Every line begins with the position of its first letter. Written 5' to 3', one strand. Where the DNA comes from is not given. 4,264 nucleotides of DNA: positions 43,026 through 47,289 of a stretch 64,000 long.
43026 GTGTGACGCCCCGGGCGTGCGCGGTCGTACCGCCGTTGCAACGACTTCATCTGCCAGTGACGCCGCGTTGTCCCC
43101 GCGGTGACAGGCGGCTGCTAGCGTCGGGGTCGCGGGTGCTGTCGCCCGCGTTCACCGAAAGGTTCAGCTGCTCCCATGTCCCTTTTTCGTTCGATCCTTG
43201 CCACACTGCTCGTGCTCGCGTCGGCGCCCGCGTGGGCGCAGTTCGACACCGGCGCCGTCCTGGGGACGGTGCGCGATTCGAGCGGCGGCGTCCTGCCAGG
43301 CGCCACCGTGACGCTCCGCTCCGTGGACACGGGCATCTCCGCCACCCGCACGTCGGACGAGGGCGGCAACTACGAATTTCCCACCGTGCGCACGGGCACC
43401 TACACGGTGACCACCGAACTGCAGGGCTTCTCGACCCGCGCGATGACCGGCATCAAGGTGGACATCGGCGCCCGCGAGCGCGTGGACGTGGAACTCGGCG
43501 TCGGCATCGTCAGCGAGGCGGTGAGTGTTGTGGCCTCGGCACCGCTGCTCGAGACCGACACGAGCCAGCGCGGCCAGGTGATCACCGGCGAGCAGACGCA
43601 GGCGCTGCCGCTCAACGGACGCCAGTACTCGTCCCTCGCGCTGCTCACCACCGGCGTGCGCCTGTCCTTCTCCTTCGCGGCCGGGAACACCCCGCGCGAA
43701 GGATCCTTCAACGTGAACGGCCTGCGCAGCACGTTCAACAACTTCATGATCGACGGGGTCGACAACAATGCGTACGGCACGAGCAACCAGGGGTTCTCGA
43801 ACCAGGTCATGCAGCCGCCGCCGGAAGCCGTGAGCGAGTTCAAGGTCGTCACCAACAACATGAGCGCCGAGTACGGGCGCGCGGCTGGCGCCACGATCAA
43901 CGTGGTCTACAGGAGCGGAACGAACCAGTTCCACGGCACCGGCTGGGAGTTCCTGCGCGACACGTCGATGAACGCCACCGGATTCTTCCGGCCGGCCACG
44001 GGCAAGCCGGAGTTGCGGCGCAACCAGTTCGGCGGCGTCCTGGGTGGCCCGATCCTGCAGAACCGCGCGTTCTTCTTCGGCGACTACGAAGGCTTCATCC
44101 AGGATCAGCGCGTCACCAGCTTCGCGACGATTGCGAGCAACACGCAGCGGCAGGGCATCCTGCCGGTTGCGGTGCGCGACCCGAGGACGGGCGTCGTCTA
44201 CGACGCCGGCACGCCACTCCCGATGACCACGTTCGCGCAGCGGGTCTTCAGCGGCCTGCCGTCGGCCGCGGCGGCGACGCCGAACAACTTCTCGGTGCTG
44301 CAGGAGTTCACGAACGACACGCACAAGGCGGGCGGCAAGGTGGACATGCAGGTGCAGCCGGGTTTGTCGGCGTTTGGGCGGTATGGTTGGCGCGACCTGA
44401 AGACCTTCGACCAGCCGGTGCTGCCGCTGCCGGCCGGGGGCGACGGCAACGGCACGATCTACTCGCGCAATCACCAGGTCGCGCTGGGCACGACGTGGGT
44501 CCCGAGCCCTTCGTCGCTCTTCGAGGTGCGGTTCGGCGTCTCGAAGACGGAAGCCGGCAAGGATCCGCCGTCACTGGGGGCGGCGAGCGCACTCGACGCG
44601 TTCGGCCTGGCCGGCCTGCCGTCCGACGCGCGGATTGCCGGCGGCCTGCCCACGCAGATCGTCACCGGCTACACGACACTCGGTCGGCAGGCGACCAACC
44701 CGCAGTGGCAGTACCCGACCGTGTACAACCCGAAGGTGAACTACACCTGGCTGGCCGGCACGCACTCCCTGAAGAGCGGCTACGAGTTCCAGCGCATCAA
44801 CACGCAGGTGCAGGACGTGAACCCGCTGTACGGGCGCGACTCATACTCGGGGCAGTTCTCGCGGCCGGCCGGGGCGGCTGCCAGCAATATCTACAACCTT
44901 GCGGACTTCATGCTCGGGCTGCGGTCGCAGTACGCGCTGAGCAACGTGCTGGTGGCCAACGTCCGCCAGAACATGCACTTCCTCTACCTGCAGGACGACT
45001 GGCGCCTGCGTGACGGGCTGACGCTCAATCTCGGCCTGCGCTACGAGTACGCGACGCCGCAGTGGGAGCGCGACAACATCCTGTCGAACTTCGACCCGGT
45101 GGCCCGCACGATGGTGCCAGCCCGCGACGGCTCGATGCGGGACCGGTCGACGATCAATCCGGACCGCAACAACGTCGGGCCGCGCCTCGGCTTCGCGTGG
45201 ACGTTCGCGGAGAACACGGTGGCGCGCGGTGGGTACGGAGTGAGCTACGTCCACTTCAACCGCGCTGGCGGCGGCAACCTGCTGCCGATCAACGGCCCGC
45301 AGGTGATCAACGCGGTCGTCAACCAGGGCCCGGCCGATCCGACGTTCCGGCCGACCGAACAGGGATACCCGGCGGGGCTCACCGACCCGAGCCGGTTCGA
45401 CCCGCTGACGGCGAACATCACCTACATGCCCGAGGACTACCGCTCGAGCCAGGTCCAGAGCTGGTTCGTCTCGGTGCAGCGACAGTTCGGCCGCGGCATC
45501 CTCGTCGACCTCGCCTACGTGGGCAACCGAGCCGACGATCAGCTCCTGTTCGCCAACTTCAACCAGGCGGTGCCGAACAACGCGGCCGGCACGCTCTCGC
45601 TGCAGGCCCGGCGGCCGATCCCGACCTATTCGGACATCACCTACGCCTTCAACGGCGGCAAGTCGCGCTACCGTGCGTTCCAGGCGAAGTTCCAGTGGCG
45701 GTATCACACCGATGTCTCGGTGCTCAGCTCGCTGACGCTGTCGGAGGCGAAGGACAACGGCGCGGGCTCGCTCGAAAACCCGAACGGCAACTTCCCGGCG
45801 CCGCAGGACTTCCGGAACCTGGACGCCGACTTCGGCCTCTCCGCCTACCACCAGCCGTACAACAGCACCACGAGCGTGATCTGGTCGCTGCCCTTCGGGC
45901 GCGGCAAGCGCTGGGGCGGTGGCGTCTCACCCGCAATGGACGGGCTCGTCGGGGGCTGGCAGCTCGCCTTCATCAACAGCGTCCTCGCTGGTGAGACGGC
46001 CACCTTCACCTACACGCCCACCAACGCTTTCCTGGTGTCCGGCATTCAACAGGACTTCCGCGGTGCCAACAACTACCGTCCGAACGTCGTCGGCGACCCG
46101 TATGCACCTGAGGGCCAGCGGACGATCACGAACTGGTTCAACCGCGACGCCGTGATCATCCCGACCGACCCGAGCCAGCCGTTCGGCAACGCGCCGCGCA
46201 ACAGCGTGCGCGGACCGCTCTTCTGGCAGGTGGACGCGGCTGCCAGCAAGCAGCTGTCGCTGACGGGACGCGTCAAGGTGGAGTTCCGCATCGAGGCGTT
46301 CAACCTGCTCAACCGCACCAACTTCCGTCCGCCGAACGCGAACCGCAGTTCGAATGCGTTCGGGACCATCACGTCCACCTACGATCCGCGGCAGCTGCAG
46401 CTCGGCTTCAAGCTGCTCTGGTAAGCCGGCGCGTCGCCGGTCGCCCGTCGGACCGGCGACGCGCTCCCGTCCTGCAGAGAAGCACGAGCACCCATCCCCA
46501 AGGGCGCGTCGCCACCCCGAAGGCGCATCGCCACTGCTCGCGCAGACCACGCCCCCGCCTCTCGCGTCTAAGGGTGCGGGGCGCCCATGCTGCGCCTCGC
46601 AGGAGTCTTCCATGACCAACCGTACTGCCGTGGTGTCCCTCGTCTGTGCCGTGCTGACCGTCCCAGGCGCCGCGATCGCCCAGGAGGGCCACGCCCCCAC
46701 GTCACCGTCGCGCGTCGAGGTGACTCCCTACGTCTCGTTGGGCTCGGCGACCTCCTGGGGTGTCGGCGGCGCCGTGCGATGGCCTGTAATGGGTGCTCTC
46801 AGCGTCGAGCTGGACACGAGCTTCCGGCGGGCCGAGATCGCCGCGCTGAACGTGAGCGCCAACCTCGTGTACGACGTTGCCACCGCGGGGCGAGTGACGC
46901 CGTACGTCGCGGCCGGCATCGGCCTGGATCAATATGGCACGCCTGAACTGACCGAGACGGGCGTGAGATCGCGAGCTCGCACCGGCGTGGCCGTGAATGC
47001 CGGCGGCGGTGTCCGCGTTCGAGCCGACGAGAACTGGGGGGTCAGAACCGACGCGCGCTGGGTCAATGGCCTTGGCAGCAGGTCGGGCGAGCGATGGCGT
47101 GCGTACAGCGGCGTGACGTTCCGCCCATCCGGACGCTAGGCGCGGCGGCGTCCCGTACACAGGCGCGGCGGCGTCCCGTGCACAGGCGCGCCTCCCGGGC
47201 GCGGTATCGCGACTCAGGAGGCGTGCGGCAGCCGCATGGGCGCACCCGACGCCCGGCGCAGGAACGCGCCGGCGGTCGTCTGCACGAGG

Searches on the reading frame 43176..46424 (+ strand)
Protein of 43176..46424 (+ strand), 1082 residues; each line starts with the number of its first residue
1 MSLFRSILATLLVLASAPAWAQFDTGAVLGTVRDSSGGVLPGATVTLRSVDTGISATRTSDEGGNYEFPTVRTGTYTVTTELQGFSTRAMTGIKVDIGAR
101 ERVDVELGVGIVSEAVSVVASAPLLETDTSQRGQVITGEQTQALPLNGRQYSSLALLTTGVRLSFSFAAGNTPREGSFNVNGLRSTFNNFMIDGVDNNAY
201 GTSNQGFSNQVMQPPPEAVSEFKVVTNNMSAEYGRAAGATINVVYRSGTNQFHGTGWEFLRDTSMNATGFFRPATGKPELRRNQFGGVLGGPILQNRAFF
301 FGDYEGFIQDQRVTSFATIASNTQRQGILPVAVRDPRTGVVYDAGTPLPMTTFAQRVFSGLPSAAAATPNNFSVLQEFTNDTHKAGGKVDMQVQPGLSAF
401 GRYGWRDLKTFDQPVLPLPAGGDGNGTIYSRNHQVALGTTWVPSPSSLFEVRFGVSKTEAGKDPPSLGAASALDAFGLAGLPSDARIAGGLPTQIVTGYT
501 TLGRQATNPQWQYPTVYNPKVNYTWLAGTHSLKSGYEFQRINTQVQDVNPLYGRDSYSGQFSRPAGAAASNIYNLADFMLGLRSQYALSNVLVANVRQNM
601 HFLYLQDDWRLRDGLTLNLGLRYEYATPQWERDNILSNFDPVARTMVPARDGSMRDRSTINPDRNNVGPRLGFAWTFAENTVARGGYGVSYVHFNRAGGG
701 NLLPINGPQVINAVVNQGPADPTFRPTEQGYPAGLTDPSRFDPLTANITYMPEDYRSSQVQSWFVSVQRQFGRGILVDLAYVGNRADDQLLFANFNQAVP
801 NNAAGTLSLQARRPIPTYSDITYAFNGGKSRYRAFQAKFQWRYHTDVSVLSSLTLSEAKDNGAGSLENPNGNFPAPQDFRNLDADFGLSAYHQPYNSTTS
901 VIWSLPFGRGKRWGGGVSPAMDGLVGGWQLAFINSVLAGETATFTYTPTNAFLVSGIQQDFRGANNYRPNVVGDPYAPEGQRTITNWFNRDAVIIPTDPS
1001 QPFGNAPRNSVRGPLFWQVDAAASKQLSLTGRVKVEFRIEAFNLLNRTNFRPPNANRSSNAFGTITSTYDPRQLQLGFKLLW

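Call 5: search_protein_families(library=pfam, proteins=[window:43176-46424:+])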
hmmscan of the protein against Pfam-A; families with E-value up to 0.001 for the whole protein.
window:43176-46424:+ (1082 aa): 6 families
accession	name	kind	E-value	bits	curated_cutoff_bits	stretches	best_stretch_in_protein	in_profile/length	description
PF25183.1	OMP_b-brl_4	-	4.7e-206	687.3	30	1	244-1075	1-838/838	Outer membrane beta barrel domain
PF13620.12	CarboxypepD_reg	-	1.2e-17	64.4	32.3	1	28-107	2-81/82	Carboxypeptidase regulatory-like domain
PF07715.20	Plug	-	6.9e-09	36.6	23.9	1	128-237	4-103/107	TonB-dependent Receptor Plug Domain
PF13715.12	CarbopepD_reg_2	-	4.6e-06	27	32.2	1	30-89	3-59/88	CarboxypepD_reg-like domain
PF17210.9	SdrD_B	-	0.00023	21.8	29.7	1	39-82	23-66/112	SdrD B-like domain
PF17802.7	SpaA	-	0.00024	21.6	23.1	1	34-85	9-65/91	Prealbumin-like fold domain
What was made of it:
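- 43176..46424 (+): TBDR3: Oar-type receptor (1082 aa). Pho box is degenerate here. Pfam OMP_b-brl_4 (E 5e-206), Plug and CarboxypepD_reg (call 5).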

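Call 14: search_protein_families(library=ncbifam, proteins=[window:43176-46424:+], max_evalue=0.01)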
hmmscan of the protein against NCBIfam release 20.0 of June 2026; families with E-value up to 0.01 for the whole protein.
window:43176-46424:+ (1082 aa): 5 families
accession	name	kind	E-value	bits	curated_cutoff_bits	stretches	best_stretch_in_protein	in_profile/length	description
NF052345.1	S_layer_anammox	exception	9.8e-08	29.8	1400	1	23-152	1310-1433/1596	Kustd1514 family S-layer glycoprotein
TIGR01786.1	TonB-hemlactrns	subfamily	3.3e-05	22.5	323.75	1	529-680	346-451/719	TonB-dependent hemoglobin/transferrin/lactoferrin family receptor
NF010012.0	PRK13486.1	equivalog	0.00024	19.6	924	0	177-253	85-165/696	TonB-dependent receptor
NF049945.1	TonB_dep_FCYXU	equivalog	0.0003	19.5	825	1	597-636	379-418/697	TonB-dependent receptor, FCYXU motif-type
NF010010.0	PRK13483.1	equivalog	0.0011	17.1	927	0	179-254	92-171/660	ligand-gated channel protein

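Call 50: search_solved_structures(query=window:43176-46424:+, max_evalue=0.001)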
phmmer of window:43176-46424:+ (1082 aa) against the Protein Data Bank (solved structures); distinct sequences matched with E-value up to 0.001: 0.
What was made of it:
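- Tried and rejected: No hits (call 50).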

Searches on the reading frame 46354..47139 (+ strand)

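Call 5: search_protein_families(library=pfam, proteins=[window:46354-47139:+])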
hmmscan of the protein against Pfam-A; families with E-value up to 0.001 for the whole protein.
window:46354-47139:+ (261 aa): 1 family
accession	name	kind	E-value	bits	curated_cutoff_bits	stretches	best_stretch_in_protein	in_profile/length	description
PF13505.12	OMP_b-brl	-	1.7e-06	28.7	28.7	1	134-235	57-151/175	Outer membrane protein beta-barrel domain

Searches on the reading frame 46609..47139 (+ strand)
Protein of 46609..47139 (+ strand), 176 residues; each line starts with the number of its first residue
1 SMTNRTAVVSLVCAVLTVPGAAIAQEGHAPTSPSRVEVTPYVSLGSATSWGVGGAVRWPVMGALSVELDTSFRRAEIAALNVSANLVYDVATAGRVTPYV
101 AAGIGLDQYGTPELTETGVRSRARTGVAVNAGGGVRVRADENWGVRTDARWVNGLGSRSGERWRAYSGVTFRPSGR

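Call 57: search_protein_families(library=pfam, proteins=[window:46609-47139:+], max_evalue=5)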
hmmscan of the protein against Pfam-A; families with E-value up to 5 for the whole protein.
window:46609-47139:+ (176 aa): 4 families
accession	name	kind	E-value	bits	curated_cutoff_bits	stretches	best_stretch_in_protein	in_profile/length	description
PF13505.12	OMP_b-brl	-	5.9e-07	30.3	28.7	1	49-150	57-151/175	Outer membrane protein beta-barrel domain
PF02462.21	Opacity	-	0.0037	17.8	21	1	79-152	29-103/126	Opacity family porin protein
PF01617.23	Surface_Ag_2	-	0.005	16.8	22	1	75-107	131-164/247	Surface antigen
PF01389.23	OmpA_membrane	-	0.083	13.1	21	1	74-160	71-157/180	OmpA-like transmembrane domain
